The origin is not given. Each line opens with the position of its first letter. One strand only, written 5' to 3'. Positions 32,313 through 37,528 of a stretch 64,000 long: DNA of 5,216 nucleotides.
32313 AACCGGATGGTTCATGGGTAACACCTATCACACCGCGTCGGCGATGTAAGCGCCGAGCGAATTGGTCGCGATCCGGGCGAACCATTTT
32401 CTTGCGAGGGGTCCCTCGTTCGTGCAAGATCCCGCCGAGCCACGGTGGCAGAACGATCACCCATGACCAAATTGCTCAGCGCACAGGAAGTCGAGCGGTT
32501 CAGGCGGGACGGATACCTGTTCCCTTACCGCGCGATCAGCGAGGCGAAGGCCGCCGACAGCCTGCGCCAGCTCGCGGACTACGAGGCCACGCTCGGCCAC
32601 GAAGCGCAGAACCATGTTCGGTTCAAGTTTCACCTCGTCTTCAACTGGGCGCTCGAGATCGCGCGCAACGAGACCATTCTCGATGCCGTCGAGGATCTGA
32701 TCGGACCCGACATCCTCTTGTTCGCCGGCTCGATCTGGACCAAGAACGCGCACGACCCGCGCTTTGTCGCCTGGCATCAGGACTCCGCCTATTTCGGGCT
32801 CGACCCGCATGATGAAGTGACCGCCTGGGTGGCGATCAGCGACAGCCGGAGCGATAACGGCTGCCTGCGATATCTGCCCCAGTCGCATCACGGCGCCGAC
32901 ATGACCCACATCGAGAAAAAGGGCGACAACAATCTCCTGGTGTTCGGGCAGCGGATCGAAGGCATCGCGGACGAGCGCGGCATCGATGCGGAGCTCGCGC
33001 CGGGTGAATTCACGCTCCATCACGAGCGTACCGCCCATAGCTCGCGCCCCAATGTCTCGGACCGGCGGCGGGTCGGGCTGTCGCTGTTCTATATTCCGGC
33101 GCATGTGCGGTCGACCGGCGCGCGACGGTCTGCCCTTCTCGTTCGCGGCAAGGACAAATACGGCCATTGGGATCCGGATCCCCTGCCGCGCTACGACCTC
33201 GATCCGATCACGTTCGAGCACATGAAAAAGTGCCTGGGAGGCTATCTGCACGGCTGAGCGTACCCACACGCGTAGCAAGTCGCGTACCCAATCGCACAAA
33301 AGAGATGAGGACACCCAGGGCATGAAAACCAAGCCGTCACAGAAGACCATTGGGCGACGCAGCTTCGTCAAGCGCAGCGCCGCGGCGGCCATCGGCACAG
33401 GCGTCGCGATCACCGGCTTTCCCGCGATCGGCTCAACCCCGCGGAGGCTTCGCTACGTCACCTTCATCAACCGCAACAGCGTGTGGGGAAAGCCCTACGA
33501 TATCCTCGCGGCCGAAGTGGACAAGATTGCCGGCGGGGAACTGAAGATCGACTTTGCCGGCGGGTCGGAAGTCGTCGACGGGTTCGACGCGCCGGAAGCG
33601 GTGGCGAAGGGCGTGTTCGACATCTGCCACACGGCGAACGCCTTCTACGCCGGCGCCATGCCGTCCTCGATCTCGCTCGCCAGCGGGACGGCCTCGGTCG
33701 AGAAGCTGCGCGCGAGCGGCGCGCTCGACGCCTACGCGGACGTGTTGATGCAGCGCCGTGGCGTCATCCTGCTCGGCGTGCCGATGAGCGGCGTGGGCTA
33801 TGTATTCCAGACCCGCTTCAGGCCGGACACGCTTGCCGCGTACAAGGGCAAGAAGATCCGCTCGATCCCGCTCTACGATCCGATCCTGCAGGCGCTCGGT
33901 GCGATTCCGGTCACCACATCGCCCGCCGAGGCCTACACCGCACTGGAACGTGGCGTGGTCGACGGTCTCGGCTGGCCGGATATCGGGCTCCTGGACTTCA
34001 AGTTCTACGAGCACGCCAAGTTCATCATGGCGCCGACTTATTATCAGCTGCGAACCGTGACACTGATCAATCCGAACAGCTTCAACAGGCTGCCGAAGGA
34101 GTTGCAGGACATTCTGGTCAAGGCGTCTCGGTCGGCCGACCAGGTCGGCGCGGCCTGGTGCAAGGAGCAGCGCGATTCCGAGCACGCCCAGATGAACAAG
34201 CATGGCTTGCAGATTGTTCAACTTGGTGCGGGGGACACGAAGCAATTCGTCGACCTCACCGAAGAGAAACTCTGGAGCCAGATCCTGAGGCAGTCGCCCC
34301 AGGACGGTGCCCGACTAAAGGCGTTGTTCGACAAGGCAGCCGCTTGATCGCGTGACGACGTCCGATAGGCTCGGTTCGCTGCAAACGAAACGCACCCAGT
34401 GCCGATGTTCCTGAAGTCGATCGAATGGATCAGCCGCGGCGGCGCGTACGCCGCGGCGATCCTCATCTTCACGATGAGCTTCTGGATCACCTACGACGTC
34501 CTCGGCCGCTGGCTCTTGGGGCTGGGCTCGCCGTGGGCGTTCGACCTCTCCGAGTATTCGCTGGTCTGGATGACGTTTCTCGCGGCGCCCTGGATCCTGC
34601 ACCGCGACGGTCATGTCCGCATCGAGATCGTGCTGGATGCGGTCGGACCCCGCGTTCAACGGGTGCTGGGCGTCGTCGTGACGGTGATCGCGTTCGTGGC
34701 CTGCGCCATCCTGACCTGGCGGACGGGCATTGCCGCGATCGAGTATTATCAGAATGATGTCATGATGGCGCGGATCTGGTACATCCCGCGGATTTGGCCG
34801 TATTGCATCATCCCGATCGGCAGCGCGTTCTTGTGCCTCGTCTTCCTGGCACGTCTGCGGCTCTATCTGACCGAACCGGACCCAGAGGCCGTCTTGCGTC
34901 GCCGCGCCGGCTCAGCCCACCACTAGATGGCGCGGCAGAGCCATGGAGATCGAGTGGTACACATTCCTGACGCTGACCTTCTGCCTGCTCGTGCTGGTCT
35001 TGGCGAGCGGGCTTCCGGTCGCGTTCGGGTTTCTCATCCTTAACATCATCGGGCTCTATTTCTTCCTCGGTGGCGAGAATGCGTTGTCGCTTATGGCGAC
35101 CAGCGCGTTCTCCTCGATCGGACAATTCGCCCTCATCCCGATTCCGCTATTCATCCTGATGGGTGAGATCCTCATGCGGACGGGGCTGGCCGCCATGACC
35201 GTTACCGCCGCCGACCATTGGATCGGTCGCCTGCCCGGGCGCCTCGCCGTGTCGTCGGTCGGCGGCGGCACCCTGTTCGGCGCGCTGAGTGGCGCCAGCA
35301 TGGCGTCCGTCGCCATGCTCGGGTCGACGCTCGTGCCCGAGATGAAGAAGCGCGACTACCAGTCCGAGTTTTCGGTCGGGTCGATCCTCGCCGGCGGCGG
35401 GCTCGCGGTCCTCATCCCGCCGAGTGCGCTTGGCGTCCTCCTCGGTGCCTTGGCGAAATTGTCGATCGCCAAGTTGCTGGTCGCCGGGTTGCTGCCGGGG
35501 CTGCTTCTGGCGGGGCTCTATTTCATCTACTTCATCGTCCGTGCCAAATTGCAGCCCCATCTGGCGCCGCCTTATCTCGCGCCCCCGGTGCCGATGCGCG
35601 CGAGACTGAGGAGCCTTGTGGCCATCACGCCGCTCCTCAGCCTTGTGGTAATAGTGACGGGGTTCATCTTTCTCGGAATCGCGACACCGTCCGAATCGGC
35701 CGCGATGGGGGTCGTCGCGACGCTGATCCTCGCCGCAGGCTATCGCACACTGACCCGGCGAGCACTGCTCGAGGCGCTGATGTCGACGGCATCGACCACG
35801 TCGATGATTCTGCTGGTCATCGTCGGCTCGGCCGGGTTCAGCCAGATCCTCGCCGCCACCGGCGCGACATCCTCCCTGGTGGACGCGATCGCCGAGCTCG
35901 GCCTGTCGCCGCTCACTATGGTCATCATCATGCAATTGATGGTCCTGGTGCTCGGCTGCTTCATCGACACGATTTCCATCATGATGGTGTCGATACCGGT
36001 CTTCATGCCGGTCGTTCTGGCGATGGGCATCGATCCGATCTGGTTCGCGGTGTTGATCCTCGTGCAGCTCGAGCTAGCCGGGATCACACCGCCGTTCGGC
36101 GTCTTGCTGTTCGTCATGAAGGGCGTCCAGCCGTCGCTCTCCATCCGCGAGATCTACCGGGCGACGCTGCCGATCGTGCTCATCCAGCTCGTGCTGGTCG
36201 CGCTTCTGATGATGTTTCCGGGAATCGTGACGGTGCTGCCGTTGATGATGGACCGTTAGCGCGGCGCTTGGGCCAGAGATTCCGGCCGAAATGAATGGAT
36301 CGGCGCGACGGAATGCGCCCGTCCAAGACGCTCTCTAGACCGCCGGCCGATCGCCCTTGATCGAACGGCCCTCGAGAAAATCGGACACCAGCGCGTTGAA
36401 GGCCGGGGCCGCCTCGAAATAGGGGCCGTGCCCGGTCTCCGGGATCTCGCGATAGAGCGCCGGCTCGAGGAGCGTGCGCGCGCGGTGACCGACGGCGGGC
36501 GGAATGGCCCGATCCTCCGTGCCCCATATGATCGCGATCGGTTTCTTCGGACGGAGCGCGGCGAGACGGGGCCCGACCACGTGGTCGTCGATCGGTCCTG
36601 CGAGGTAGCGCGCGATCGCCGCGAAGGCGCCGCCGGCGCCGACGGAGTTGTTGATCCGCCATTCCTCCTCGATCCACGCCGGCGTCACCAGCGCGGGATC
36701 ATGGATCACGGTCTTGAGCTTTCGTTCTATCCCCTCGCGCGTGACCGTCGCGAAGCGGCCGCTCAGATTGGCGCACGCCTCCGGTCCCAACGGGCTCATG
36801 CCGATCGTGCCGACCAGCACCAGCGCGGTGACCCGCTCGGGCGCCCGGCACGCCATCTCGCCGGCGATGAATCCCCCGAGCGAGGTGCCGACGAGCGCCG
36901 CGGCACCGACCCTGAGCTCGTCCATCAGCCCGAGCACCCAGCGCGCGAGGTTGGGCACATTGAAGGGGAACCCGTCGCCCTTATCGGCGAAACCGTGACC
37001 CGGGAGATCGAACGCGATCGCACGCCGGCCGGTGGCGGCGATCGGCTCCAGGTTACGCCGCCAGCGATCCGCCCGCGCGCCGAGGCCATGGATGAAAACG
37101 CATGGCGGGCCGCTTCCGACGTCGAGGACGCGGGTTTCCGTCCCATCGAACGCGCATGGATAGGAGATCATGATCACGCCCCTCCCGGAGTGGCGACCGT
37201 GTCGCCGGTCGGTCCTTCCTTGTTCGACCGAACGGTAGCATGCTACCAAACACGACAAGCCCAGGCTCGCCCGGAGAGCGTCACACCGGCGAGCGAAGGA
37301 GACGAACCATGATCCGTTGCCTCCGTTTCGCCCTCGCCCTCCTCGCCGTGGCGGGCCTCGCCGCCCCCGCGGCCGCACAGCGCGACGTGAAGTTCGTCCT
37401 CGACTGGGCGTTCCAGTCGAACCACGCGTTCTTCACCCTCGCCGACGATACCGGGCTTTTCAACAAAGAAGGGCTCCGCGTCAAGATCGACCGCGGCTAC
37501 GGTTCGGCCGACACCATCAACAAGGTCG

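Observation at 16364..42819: Five in-frame TAG codons inside continuous, domain-conserved reading frames in three accessory genes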

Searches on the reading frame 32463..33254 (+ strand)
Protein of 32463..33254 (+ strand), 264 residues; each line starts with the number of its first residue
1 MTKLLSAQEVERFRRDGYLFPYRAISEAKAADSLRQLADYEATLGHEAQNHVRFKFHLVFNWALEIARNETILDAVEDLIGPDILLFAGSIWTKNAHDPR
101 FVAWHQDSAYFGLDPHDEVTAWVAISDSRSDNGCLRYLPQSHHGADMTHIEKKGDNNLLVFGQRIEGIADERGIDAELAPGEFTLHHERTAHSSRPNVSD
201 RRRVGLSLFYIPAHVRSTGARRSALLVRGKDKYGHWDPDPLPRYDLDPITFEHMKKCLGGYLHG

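Call 46: search_protein_families(library=pfam, proteins=[window:32463-33254:+], max_evalue=0.01)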
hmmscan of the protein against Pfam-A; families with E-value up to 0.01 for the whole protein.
window:32463-33254:+ (264 aa): 1 family
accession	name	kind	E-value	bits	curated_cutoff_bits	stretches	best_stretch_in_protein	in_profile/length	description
PF05721.19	PhyH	-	9.7e-24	85.3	22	1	4-203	12-211/213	Phytanoyl-CoA dioxygenase (PhyH)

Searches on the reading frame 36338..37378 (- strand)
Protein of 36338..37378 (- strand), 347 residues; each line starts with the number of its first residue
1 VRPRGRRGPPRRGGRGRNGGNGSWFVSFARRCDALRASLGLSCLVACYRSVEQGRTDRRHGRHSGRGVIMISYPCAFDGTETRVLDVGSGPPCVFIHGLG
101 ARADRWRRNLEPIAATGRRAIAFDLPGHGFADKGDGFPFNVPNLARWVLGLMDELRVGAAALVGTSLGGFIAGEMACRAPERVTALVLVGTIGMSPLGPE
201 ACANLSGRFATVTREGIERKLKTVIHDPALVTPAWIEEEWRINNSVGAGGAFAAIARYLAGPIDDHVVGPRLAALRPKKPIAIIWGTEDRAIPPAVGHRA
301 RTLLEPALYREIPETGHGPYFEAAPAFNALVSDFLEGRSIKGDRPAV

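Call 46: search_protein_families(library=pfam, proteins=[window:36338-37378:-], max_evalue=0.01)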
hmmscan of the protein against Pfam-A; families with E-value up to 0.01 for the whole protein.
window:36338-37378:- (347 aa): 4 families
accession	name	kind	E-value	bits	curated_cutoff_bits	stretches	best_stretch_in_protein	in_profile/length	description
PF00561.26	Abhydrolase_1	-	1.3e-26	94.2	25.8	1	91-323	1-244/245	alpha/beta hydrolase fold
PF12697.13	Abhydrolase_6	-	9.9e-21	75.8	26.3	1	94-328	2-215/217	Alpha/beta hydrolase family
PF12146.15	Hydrolase_4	-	1.2e-09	38.3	27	1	93-232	7-156/239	Serine aminopeptidase, S33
PF03096.20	Ndr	-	0.0084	15.3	23.3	0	140-193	81-134/283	Ndr family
